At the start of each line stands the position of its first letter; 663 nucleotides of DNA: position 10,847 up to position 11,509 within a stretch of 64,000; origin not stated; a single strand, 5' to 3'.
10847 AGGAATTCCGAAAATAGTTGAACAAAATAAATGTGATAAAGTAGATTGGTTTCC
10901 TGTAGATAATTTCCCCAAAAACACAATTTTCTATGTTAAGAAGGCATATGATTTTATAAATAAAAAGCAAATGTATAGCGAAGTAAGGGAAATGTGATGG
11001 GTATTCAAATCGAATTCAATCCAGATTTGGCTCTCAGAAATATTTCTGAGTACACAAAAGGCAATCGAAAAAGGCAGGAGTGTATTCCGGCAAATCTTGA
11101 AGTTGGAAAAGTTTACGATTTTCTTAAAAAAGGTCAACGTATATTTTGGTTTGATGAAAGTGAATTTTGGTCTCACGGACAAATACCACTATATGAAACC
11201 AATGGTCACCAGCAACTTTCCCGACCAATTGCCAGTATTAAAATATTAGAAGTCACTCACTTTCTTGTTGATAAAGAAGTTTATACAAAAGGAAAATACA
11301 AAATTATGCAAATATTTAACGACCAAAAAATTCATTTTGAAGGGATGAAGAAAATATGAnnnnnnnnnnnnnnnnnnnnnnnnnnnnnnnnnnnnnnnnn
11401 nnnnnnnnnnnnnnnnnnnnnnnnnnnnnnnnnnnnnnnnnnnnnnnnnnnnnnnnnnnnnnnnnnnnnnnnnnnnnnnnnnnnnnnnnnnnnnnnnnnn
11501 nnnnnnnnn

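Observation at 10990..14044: About 370-bp segmental duplication (95% nt identity) of a 120-aa unknown gene, plus a remnant of the DUF3795 gene 3' end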

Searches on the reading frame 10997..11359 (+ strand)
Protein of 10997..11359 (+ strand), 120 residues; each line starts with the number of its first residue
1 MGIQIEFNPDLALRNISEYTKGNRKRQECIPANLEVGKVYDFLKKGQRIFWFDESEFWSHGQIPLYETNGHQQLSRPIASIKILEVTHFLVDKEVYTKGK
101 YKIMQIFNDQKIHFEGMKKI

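Call 5: search_protein_families(library=pfam, proteins=[window:10997-11359:+], max_evalue=0.01)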
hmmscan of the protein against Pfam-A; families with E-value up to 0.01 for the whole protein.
window:10997-11359:+ (120 aa): 0 families

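Call 7: find_homologous_proteins(query=window:10997-11359:+, max_evalue=0.001)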
Query window:10997-11359:+ (120 aa): 1016 proteins with E <= 0.001 among 1017 candidates; the best 120 are listed.
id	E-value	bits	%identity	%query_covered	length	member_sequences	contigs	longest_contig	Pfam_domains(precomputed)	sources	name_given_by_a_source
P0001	4.8e-76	271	100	100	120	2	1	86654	-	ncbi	-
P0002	3.5e-53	197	68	100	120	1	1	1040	-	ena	-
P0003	7.6e-53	196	69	100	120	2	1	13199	-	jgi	jgi:hypothetical protein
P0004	1.3e-52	195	71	100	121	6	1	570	-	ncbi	-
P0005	1.6e-51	192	69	100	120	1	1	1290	-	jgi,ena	-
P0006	1.9e-51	191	68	100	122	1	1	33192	-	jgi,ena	-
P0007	1.2e-50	189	67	100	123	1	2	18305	-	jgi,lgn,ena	-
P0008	2.0e-50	188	68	100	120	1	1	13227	-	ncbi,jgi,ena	ncbi:MAG: hypothetical protein WC906_03840 [Parcubacteria group bacterium]|jgi:hypothetical protein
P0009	2.2e-50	188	68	100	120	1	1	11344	-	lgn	-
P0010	4.3e-50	187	66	100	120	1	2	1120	-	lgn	-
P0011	4.4e-50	187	67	100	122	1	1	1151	-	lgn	-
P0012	8.4e-50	186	67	100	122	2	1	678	-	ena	-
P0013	1.6e-49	185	69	100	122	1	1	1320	-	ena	-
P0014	1.7e-49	185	66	100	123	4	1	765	-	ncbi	-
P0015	2.5e-49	185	66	100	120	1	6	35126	-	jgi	jgi:hypothetical protein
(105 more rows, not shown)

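Call 8: search_protein_families(library=ncbifam, proteins=[window:10997-11359:+], max_evalue=1)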
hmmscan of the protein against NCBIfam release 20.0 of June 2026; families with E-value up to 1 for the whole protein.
window:10997-11359:+ (120 aa): 0 families

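Call 12: find_related_loci(query=A2, collection=genome_contigs, flank=8000)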
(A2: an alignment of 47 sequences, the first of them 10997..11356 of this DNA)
Query A2 (120 aa) in genome_contigs; peptide patterns used: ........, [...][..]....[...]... (x = any residue, [..] = any of these).
390 stretches matched a pattern; 296 encode a relative of the query (tblastn E <= 1e-3); the best 80 are kept; 80 distinct loci.
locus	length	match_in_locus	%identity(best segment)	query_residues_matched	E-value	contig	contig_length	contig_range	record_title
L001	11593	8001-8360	65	1-120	2e-54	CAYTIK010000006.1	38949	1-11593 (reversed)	MAG TPA_asm: uncultured Bdellovibrionales bacterium isolate SRP062349_co5_330 genome assembly, contig: NODE_236_length_3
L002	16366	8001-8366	67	1-120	3e-54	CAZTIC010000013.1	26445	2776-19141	MAG TPA_asm: uncultured Gammaproteobacteria bacterium isolate SRP191223_co1_14 genome assembly, contig: NODE_1475_length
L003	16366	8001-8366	68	1-120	4e-54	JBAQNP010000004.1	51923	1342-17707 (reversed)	MAG: Candidatus Moraniibacteriota bacterium isolate MFD12002_ilm_asm_bin49 k127_81823, whole genome shotgun sequence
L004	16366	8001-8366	67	1-120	9e-54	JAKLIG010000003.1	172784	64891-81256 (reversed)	MAG: Patescibacteria group bacterium isolate RA.bin81 RA.bin81_3, whole genome shotgun sequence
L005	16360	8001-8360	65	1-120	6e-54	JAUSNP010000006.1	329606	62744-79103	MAG: Candidatus Moraniibacteriota bacterium isolate E19_metabat.bin.91 E19_k141_503813, whole genome shotgun sequence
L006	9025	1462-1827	67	1-120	2e-53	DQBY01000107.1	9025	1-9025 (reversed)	MAG TPA_asm: Candidatus Moraniibacteriota bacterium isolate UBA11098 contig_218179, whole genome shotgun sequence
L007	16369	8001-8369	65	1-120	3e-53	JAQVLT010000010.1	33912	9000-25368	MAG: Patescibacteria group bacterium isolate STF1_116 NODE_2676_length_33912_cov_4.152642_Sandtown_F1, whole genome shot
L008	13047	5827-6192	63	1-120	4e-53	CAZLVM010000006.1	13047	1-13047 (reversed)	MAG TPA_asm: uncultured Methanosarcinales archaeon isolate binchicken_co171_24 genome assembly, contig: NODE_1018_length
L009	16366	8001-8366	66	1-120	3e-53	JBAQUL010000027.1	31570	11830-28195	MAG: Candidatus Moraniibacteriota bacterium isolate MFD12006_ilm_asm_bin13 k127_137249, whole genome shotgun sequence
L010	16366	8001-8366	66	1-120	6e-53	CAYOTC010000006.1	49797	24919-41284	MAG TPA_asm: uncultured Bdellovibrionales bacterium isolate SRP192927_co6_68 genome assembly, contig: NODE_961_length_49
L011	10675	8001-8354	68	1-116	6e-53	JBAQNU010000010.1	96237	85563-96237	MAG: Candidatus Moraniibacteriota bacterium isolate MFD12002_ilm_asm_bin39 k127_25662, whole genome shotgun sequence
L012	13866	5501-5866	62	1-120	1e-52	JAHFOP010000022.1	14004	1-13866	MAG: Candidatus Moraniibacteriota bacterium isolate nzgw506 NODE_2188_length_14005_cov_3.107462, whole genome shotgun se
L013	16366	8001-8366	64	1-120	4e-52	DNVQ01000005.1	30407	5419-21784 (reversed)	MAG TPA_asm: Candidatus Moraniibacteriota bacterium isolate UBA12141 contig_28, whole genome shotgun sequence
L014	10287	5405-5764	63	1-120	1e-51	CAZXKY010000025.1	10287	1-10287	MAG TPA_asm: uncultured Bdellovibrionales bacterium isolate SRP192927_co2_902 genome assembly, contig: NODE_12615_length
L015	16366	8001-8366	63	1-120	3e-51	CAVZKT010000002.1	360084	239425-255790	MAG: Candidatus Moranbacteria bacterium isolate MFD04408.bin.2.190 genome assembly, contig: contig_44898, whole genome s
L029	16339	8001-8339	63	1-120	3e-49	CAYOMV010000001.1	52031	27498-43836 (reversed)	MAG TPA_asm: uncultured Gammaproteobacteria bacterium isolate SRP141376_co5_39 genome assembly, contig: NODE_1421_length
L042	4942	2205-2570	57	1-120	4e-47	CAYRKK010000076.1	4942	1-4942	MAG TPA_asm: Candidatus Woesearchaeota archaeon isolate SRP178699_co2_118 genome assembly, contig: NODE_21576_length_494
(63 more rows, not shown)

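Call 16: predict_structure(alignment_id=A2)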
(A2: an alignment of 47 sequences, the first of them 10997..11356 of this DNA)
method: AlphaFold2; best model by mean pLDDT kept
length: 120 residues; sequences in the alignment: 47
mean_pLDDT: 81.9   pTM: 0.76
mean pLDDT of the five models: 81.9, 81.3, 76.5, 74.8, 51.5
residues with pLDDT >= 90: 46; 70-90: 50; 50-70: 16; < 50: 8
segments of 3 or more residues with pLDDT < 50: 117-120
pLDDT, mean of each block of 10 residues (from residue 1): 56 94 95 95 79 73 88 87 89 88 87 53
secondary structure, 60 per line:
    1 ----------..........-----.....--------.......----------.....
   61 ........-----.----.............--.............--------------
elements in order: E11-15 H16-20 E39-45 H56-61 E62-68 E79-91 E94-106

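Call 20: fold_search(model_id=the predicted structure, library=pdb)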
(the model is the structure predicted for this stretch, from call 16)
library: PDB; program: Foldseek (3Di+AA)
matches with E <= 10: 989; with E <= 0.001: 0
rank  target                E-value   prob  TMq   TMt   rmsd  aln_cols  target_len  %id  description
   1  8rq9_C                1.2e-02  0.90  0.34  0.15   8.5       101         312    9  Crystal structure of PROTAC CFT-1297 in complex with CRBN-midi and BRD4(BD2) (released 2024-09-25)
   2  8u17_D                3.1e-02  0.85  0.32  0.13   7.3        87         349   10  The ternary complex structure of DDB1-CRBN-SALL4(ZF1,2)-long bound to Pomalidomide (released 2023-12-27)
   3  8u16_A                4.2e-02  0.77  0.33  0.13   8.6        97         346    9  The ternary complex structure of DDB1-CRBN-SALL4(ZF1,2)-short bound to Pomalidomide (released 2023-12-27)
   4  8rq9_A                4.5e-02  0.84  0.33  0.14   7.6        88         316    9  Crystal structure of PROTAC CFT-1297 in complex with CRBN-midi and BRD4(BD2) (released 2024-09-25)
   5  8rq8                  5.4e-02  0.80  0.32  0.13   8.5        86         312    8  Crystal structure of CRBN-midi in complex with mezigdomide (released 2024-09-25)
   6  8rqc_A                5.7e-02  0.75  0.33  0.15   8.9        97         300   10  Crystal structure of CRBN-midi in complex with mezigdomide and IKZF1 ZF2 (released 2024-09-25)
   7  9dqd_A                6.9e-02  0.75  0.35  0.13   8.7       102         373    9  cryo-EM structure of human Cereblon/DDB1 in complex with a non-traditional CRBN binder (released 2024-12-25)
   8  6xk9_Z                6.9e-02  0.66  0.33  0.12   8.9        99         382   10  Cereblon in complex with DDB1, CC-90009, and GSPT1 (released 2020-12-02)
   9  6h0g_B                8.9e-02  0.63  0.33  0.12   8.8        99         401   10  Structure of the DDB1-CRBN-pomalidomide complex bound to ZNF692(ZF4) (released 2018-11-07)
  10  8rqc_D                1.0e-01  0.66  0.36  0.16   8.0        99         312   10  Crystal structure of CRBN-midi in complex with mezigdomide and IKZF1 ZF2 (released 2024-09-25)
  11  6uml_C                1.1e-01  0.69  0.31  0.12   8.5        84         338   10  Structural Basis for Thalidomide Teratogenicity Revealed by the Cereblon-DDB1-SALL4-Pomalidomide Complex (released 2020-04-15)
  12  9saf_B                1.1e-01  0.66  0.33  0.12   8.4        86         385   10  Ternary PROTAC-mediated complex of BRD4-BD1/CRBN/DDB1 and JQ1-AcQ bifunctional degrader (released 2025-10-01)
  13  9sai_B                1.3e-01  0.72  0.35  0.13   7.0        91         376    8  Ternary PROTAC-mediated complex consisting of Cereblon, DDB1 and BRD4-BD1, non-covalently linked by JQ1-AcN (released 2025-10-29)
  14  6xk9_C                1.3e-01  0.54  0.32  0.12   9.2        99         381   10  Cereblon in complex with DDB1, CC-90009, and GSPT1 (released 2020-12-02)
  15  7mie                  1.4e-01  0.47  0.29  0.16   7.7        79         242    6  Crystal structure of the Borreliella burgdorferi PlzA protein in complex with c-di-GMP (released 2021-06-30)
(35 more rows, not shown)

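Call 23: search_solved_structures(query=A2, max_evalue=10, show_alignments=2)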
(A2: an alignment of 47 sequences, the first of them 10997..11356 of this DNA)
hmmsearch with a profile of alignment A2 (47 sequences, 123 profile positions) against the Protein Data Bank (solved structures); distinct sequences matched with E-value up to 10: 0.

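Call 24: search_protein_families(library=pfam, alignment_id=A2, max_evalue=10)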
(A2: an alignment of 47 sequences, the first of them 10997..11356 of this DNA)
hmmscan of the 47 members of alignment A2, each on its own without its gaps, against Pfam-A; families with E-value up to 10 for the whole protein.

A. member 1, window:10997-11356:+ (120 aa): 0 families

B. families by the number of members that match (of 47 scanned): 11 families
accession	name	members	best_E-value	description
PF00930.27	DPPIV_N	3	0.00037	Dipeptidyl peptidase IV (DPP IV) N-terminal region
PF06601.17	Orthopox_F6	1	0.0019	Orthopoxvirus F6 protein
PF17890.6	WW_like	1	0.052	Peptidoglycan hydrolase LytB WW-like domain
PF17020.10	DUF5097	1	0.066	Domain of unknown function (DUF5097)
PF16007.11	DUF4777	1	0.12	Domain of unknown function (DUF4777)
PF14669.11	Asp_Glu_race_2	1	0.15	Putative aspartate racemase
PF01420.25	Methylase_S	1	0.17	Type I restriction modification DNA specificity domain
PF03791.18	KNOX2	1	0.19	KNOX2 domain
PF22691.2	Thiolase_C_1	1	0.2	Thiolase C-terminal domain-like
PF00426.25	VP4_haemagglut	1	0.21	Outer Capsid protein VP4 (Hemagglutinin) Concanavalin-like domain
PF18098.6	RPN5_C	1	0.62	26S proteasome regulatory subunit RPN5 C-terminal domain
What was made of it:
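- Closest known: Pfam DUF2584. Different: X1 and X2 do not hit the Pfam model at all (calls 5, 24).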

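Call 25: search_protein_families(library=pfam, proteins=[L003:8796-9230:+, L003:6334-7779:+, L005:8666-9346:+, L001:7525-7929:+, L012:6424-7023:+, L042:2573-3808:+, L001:6845-7429:+, L003:5281-5736:+, L001:8360-8758:+, L009:8936-9523:+], max_evalue=0.001)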
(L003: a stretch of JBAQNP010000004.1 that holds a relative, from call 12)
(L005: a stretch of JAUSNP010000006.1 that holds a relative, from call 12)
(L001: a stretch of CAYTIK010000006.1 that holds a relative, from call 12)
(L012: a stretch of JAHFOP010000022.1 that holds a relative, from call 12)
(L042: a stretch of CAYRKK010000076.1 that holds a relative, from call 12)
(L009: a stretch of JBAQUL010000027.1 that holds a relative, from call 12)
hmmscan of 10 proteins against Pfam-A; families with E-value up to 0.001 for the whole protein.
L003:8796-9230:+ (144 aa): 0 families

L003:6334-7779:+ (481 aa): 3 families
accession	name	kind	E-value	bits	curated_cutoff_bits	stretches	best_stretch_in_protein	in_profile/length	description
PF00152.25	tRNA-synt_2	-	4.7e-64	216.8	25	1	142-478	1-307/308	tRNA synthetases class II (D, K and N)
PF01336.31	tRNA_anti-codon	-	1.1e-15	57.7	27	1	48-126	1-75/75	OB-fold nucleic acid binding domain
PF01409.25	tRNA-synt_2d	-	0.00098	19.1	19.8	0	234-281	104-153/246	tRNA synthetases class II core domain (F)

L005:8666-9346:+ (226 aa): 1 family
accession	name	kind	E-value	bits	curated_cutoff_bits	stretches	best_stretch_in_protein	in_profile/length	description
PF01966.28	HD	-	1.6e-13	51.4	22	1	32-134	2-114/116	HD domain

L001:7525-7929:+ (134 aa): 1 family
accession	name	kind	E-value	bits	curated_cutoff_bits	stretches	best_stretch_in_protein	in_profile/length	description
PF01371.25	Trp_repressor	-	4.5e-13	49.5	27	1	20-94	5-80/88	Trp repressor protein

L012:6424-7023:+ (199 aa): 1 family
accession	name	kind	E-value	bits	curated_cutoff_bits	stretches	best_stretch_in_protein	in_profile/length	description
PF02545.19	Maf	-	1.5e-47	162.1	27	1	8-191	1-186/187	Maf-like protein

L042:2573-3808:+ (411 aa): 6 families
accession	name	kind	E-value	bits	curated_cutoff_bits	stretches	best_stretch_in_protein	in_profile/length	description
PF00004.35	AAA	-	9.6e-14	52.4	21.2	1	43-153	1-125/131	ATPase family associated with various cellular activities (AAA)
PF21960.2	RCF1-5-like_lid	-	2.9e-06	27.6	27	1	166-205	1-41/43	RCF1/5-like, AAA+ ATPase lid domain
PF25361.1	AAA_lid_RFC1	-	1.6e-05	24.7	34.9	1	168-204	8-44/59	RFC1-like, AAA+ ATPase lid domain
PF13173.12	AAA_14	-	2.5e-05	24.7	27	1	40-110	2-74/129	AAA domain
PF03215.21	Rad17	-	6.9e-05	23.3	23.8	1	6-96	7-102/186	Rad17 P-loop domain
PF20720.3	nSTAND3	-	0.00037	20.7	27.2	0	30-106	7-73/155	Novel STAND NTPase 3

L001:6845-7429:+ (194 aa): 1 family
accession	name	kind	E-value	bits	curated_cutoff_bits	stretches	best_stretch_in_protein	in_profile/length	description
PF01928.26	CYTH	-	9.3e-12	45.6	23.2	1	3-147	2-159/179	CYTH domain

L003:5281-5736:+ (151 aa): 2 families
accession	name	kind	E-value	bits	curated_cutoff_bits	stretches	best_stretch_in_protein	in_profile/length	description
PF01272.25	GreA_GreB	-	1.3e-24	86.4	26.9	1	80-151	3-76/77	Transcription elongation factor, GreA/GreB, C-term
PF03449.20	GreA_GreB_N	-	1.8e-23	82.9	24.5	1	4-73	2-71/71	Transcription elongation factor, N-terminal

L001:8360-8758:+ (132 aa): 1 family
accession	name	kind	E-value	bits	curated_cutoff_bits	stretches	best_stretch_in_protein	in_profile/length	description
PF01467.32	CTP_transf_like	-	2.8e-16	60.4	21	1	6-117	2-113/133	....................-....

L009:8936-9523:+ (195 aa): 1 family
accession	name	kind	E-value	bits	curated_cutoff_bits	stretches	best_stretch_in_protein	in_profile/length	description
PF01966.28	HD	-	7.5e-05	23.4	22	1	27-99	4-90/116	HD domain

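Call 26: search_protein_families(library=pfam, proteins=[L029:6939-7976:+, L008:5079-5843:+, L008:6200-6727:+, L013:7129-7365:+, L029:8490-9176:-], max_evalue=0.001)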
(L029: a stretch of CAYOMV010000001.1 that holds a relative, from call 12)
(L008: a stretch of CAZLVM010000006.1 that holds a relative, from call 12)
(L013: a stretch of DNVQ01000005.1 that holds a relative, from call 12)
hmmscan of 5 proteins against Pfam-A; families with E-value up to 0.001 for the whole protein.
L029:6939-7976:+ (345 aa): 8 families
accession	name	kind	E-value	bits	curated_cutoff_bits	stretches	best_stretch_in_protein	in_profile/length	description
PF08241.18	Methyltransf_11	-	3.7e-18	66.4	21.2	1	114-215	1-95/95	Methyltransferase domain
PF13649.12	Methyltransf_25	-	1.6e-17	64.4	27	1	113-211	1-97/97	Methyltransferase domain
PF13489.12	Methyltransf_23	-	1.6e-14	54.4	27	1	96-223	7-123/164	Methyltransferase domain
PF01209.24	Ubie_methyltran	-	1.6e-13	51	20.1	1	102-220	40-156/233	ubiE/COQ5 methyltransferase family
PF13847.12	Methyltransf_31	-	8.6e-13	48.6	27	1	110-218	4-112/145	Methyltransferase domain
PF08242.18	Methyltransf_12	-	3.6e-11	44.1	30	1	114-213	1-98/98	Methyltransferase domain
PF08003.17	Methyltransf_9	-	2.3e-07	30.5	23.8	1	103-215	109-217/315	Protein of unknown function (DUF1698)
PF05175.20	MTS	-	6.2e-05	23.1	23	1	101-214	23-137/170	Methyltransferase small domain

L008:5079-5843:+ (254 aa): 1 family
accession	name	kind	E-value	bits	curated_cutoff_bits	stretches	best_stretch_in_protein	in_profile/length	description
PF01048.26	PNP_UDP_1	-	6.3e-50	170.2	25.1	1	3-245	1-232/233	Phosphorylase superfamily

L008:6200-6727:+ (175 aa): 1 family
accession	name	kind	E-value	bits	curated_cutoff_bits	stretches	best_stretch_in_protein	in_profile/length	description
PF00156.33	Pribosyltran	-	1.2e-17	64.1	26.3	1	40-164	17-138/158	Phosphoribosyl transferase domain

L013:7129-7365:+ (78 aa): 0 families

L029:8490-9176:- (228 aa): 1 family
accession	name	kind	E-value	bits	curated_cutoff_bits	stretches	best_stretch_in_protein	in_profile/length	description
PF00696.33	AA_kinase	-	1.4e-28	100.7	24.9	1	6-206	3-234/234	Amino acid kinase family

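Call 28: find_encoding_contigs(protein=P0001, flank=10000, max_places=4)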
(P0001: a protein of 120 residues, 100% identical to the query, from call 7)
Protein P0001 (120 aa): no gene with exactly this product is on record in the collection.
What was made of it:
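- Tried and rejected: Looking up the source contig by exact protein failed for X1 (call 28).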

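Call 40: search_protein_families(library=pfam, alignment_id=A4, max_evalue=0.0001)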
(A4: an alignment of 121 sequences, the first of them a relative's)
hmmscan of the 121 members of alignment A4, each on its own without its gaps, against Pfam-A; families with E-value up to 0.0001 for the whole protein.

A. member 1, L001:7525-7926:+ (134 aa): 1 family
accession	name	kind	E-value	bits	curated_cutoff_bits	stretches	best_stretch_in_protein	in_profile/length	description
PF01371.25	Trp_repressor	-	4.5e-13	49.5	27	1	20-94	5-80/88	Trp repressor protein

B. families by the number of members that match (of 121 scanned): 130 families (the first 25 are shown)
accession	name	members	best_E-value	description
PF01966.28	HD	7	1.1e-12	HD domain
PF00004.35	AAA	6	2.1e-16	ATPase family associated with various cellular activities (AAA)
PF00293.34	NUDIX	6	6e-16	NUDIX domain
PF05496.18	RuvB_N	5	4e-07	Holliday junction DNA helicase RuvB P-loop domain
PF13173.12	AAA_14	5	2e-06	AAA domain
PF00152.25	tRNA-synt_2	4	6e-66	tRNA synthetases class II (D, K and N)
PF01048.26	PNP_UDP_1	4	6.3e-50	Phosphorylase superfamily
PF00156.33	Pribosyltran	4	3.4e-20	Phosphoribosyl transferase domain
PF08241.18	Methyltransf_11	4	5.9e-20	Methyltransferase domain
PF13649.12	Methyltransf_25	4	4e-19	Methyltransferase domain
PF01336.31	tRNA_anti-codon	4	1.1e-15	OB-fold nucleic acid binding domain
PF01209.24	Ubie_methyltran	4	1.1e-15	ubiE/COQ5 methyltransferase family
PF13489.12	Methyltransf_23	4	2.6e-15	Methyltransferase domain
PF13847.12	Methyltransf_31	4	2.8e-14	Methyltransferase domain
PF08242.18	Methyltransf_12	4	1.7e-12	Methyltransferase domain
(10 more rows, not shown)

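Call 41: search_protein_representatives(alignment_id=A2)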
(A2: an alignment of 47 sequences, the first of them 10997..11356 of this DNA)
Query: 47 sequences, 123 profile positions. Proteins with E-value up to 0.001 (for the whole library): 168; up to 1e-10: 98; up to 1e-30: 11. The best 150 are listed.
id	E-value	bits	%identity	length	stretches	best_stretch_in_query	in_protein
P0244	5.6e-50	184.7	-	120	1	1-122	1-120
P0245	9.2e-50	184.0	-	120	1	1-123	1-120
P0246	6.4e-49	181.2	-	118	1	1-122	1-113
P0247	9.8e-38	145.1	-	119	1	1-122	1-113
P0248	1.7e-35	137.9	-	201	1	1-123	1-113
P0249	4.8e-34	133.2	-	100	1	1-106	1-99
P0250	5.3e-34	133.1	-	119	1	1-120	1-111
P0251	1.5e-32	128.4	-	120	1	1-101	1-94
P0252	7.2e-32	126.2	-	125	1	5-122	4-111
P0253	9.5e-32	125.8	-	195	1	4-122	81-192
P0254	3.5e-31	123.9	-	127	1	1-121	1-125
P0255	2.1e-30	121.5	-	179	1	33-109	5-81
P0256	3.5e-29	117.5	-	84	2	1-54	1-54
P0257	1.4e-28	115.5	-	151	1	1-120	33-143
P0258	1.8e-28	115.2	-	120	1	1-121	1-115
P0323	4.1e-13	65.6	-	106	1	2-103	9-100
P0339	6.4e-11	58.5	-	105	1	3-107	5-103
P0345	2.6e-10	56.6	-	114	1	1-114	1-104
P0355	1.9e-08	50.5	-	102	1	3-105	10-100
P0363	6.5e-08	48.8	-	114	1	7-107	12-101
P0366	1.2e-07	48.0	-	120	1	1-115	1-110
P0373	2.9e-07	46.7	-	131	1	3-104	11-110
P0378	8.7e-07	45.2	-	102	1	1-107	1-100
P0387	5.9e-06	42.5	-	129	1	2-109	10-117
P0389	7.4e-06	42.2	-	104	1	2-103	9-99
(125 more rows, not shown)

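Call 43: search_protein_families(library=pfam, alignment_id=A5, max_evalue=1)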
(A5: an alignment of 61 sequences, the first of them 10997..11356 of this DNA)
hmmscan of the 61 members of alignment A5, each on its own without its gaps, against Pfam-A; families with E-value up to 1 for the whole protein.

A. member 1, window:10997-11356:+ (120 aa): 0 families

B. families by the number of members that match (of 61 scanned): 50 families (the first 25 are shown)
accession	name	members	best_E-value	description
PF10763.15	DUF2584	14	1.7e-05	Protein of unknown function (DUF2584)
PF13300.11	DUF4078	2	0.028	Domain of unknown function (DUF4078)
PF00004.35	AAA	1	1.8e-12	ATPase family associated with various cellular activities (AAA)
PF00519.23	PPV_E1_C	1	7.9e-06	Papillomavirus helicase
PF13173.12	AAA_14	1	1.5e-05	AAA domain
PF01695.23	IstB_IS21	1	0.0009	IstB-like ATP binding protein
PF07728.20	AAA_5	1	0.0011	AAA domain (dynein-related subfamily)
PF00270.35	DEAD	1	0.0015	DEAD/DEAH box helicase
PF05673.19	DUF815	1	0.0015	Protein of unknown function (DUF815)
PF13191.12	AAA_16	1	0.005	AAA ATPase domain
PF20720.3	nSTAND3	1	0.0051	Novel STAND NTPase 3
PF13401.12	AAA_22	1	0.0052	AAA domain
PF02562.22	PhoH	1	0.0059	PhoH-like protein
PF10443.15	RNA12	1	0.0067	RNA12 protein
PF13671.12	AAA_33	1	0.0071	AAA domain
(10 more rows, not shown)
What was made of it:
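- Closest known: Pfam DUF2584. Same: Fourteen of 61 X-family members give sub-threshold DUF2584 hits, the best at 1.7e-5 (call 43).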
